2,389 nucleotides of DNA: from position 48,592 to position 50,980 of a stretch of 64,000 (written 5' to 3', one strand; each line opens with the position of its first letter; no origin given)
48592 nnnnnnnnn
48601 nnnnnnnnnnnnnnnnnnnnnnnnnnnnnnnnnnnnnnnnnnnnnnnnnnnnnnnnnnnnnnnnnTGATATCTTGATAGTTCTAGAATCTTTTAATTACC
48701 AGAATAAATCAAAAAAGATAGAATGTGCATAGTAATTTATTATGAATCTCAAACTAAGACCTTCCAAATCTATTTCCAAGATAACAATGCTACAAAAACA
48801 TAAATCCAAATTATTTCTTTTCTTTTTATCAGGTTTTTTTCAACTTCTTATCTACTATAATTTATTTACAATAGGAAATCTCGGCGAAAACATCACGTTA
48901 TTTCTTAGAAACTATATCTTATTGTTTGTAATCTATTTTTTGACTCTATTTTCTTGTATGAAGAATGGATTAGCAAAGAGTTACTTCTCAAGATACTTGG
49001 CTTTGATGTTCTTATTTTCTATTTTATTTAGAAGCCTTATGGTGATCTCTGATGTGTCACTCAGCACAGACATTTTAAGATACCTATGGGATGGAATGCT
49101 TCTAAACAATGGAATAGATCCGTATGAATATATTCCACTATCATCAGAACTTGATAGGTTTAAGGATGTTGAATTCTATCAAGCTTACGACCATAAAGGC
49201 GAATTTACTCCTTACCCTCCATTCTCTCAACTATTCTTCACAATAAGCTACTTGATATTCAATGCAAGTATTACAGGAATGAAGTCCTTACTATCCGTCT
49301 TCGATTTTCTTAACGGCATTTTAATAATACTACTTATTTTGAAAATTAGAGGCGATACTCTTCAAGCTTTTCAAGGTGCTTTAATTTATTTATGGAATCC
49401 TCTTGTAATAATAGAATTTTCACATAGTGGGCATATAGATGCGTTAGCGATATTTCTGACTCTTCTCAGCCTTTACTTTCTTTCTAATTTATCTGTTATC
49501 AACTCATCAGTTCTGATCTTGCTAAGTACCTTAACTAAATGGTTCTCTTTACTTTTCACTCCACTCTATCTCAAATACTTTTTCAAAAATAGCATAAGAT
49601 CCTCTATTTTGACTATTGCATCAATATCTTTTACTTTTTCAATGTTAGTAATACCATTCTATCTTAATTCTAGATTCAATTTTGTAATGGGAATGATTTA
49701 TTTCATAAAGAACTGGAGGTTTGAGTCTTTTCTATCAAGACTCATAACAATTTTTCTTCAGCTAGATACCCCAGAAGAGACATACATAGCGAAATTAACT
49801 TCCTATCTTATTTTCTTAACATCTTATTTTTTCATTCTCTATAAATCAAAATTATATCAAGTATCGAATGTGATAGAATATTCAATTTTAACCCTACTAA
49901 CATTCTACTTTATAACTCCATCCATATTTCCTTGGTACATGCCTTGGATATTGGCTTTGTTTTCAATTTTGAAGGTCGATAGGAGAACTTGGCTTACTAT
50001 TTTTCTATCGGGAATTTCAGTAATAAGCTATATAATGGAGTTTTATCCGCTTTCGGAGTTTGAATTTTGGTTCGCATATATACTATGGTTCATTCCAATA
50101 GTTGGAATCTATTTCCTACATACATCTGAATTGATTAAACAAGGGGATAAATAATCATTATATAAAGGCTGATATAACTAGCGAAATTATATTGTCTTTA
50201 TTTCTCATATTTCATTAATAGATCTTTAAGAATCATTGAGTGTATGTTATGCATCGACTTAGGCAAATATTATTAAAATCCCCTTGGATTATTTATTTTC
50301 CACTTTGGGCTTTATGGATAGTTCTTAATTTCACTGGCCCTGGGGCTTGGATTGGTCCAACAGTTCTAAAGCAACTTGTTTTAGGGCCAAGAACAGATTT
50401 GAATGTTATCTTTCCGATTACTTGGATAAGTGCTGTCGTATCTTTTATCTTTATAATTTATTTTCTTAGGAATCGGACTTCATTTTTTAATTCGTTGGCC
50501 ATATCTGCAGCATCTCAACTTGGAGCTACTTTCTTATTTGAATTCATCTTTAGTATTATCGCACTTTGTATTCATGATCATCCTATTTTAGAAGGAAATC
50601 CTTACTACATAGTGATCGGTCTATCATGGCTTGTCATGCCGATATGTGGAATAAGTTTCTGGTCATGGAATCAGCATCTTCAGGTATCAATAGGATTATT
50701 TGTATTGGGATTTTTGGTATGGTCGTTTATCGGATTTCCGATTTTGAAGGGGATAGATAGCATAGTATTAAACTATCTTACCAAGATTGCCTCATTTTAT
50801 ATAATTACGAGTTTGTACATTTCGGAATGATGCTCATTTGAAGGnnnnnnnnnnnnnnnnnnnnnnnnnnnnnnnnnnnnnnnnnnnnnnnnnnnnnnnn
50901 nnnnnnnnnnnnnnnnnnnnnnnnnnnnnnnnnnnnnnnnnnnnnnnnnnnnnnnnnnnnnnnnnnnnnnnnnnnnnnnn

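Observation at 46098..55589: Membrane-enzyme island: SPASM radical SAM + methyltransferase + two GT-C-like proteins + ferritin-like-membrane fusion + B12-radical SAM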

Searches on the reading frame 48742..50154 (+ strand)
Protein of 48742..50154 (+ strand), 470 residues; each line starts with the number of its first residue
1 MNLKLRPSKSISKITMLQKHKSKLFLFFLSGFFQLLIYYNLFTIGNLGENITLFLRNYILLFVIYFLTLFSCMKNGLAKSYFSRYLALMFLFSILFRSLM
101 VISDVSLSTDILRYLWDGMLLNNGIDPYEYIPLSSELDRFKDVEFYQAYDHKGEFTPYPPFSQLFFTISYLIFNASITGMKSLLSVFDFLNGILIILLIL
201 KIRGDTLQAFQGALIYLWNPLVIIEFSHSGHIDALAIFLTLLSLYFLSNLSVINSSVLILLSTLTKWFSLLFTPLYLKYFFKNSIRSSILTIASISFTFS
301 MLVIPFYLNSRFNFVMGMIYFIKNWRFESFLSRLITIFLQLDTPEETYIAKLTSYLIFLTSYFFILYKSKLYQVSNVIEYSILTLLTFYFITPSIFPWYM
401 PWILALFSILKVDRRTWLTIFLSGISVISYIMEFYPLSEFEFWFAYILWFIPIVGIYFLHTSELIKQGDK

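Call 3: search_protein_families(library=pfam, proteins=[window:48742-50154:+], max_evalue=0.01)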
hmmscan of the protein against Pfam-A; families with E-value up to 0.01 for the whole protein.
window:48742-50154:+ (470 aa): 0 families

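Call 4: search_protein_families(library=ncbifam, proteins=[window:48742-50154:+], max_evalue=0.01)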
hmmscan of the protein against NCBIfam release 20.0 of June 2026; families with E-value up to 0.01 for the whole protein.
window:48742-50154:+ (470 aa): 0 families

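Call 12: search_protein_families(library=pfam, proteins=[window:48742-50154:+], max_evalue=10)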
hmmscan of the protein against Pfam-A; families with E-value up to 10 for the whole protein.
window:48742-50154:+ (470 aa): 0 families

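Call 37: search_solved_structures(query=A2, max_evalue=1, show_alignments=1)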
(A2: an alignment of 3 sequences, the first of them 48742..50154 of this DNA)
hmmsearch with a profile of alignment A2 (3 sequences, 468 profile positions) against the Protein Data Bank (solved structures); distinct sequences matched with E-value up to 1: 0.

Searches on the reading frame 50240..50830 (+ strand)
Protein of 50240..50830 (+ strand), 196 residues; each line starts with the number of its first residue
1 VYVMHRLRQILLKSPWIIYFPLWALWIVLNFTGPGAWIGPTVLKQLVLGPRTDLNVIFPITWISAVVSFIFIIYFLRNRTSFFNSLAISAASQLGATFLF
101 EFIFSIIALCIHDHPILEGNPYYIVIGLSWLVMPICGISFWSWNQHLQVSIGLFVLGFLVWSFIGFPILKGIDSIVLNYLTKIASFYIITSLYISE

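Call 3: search_protein_families(library=pfam, proteins=[window:50240-50830:+], max_evalue=0.01)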
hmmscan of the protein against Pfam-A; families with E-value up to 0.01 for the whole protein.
window:50240-50830:+ (196 aa): 0 families

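Call 4: search_protein_families(library=ncbifam, proteins=[window:50240-50830:+], max_evalue=0.01)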
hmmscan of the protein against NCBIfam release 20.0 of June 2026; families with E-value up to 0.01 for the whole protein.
window:50240-50830:+ (196 aa): 0 families

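Call 12: search_protein_families(library=pfam, proteins=[window:50240-50830:+], max_evalue=10)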
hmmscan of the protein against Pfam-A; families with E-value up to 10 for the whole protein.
window:50240-50830:+ (196 aa): 0 families

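Call 45: find_related_loci(query=A4, collection=genome_contigs, flank=10000)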
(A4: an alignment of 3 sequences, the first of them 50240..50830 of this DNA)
Query A4 (196 aa) in genome_contigs; peptide patterns used: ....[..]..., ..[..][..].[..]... (x = any residue, [..] = any of these).
29 stretches matched a pattern; 2 encode a relative of the query (tblastn E <= 1e-3); 2 distinct loci.
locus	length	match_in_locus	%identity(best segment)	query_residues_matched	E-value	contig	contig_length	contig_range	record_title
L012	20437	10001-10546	63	15-196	2e-76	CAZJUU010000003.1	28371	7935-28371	MAG TPA_asm: uncultured Candidatus Bathyarchaeia archaeon isolate binchicken_co124_324 genome assembly, contig: NODE_604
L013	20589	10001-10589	60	1-196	2e-45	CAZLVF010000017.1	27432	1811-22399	MAG TPA_asm: uncultured Candidatus Bathyarchaeia archaeon isolate SRP231805_co2_291 genome assembly, contig: NODE_754_le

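Call 99: search_solved_structures(query=A4, max_evalue=1)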
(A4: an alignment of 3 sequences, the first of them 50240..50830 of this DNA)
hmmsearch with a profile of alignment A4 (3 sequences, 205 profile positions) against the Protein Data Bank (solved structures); distinct sequences matched with E-value up to 1: 1.
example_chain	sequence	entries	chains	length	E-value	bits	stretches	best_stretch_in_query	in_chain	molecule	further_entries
9ovv_E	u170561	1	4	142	0.063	16.2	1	83-171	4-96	Protein cornichon homolog 1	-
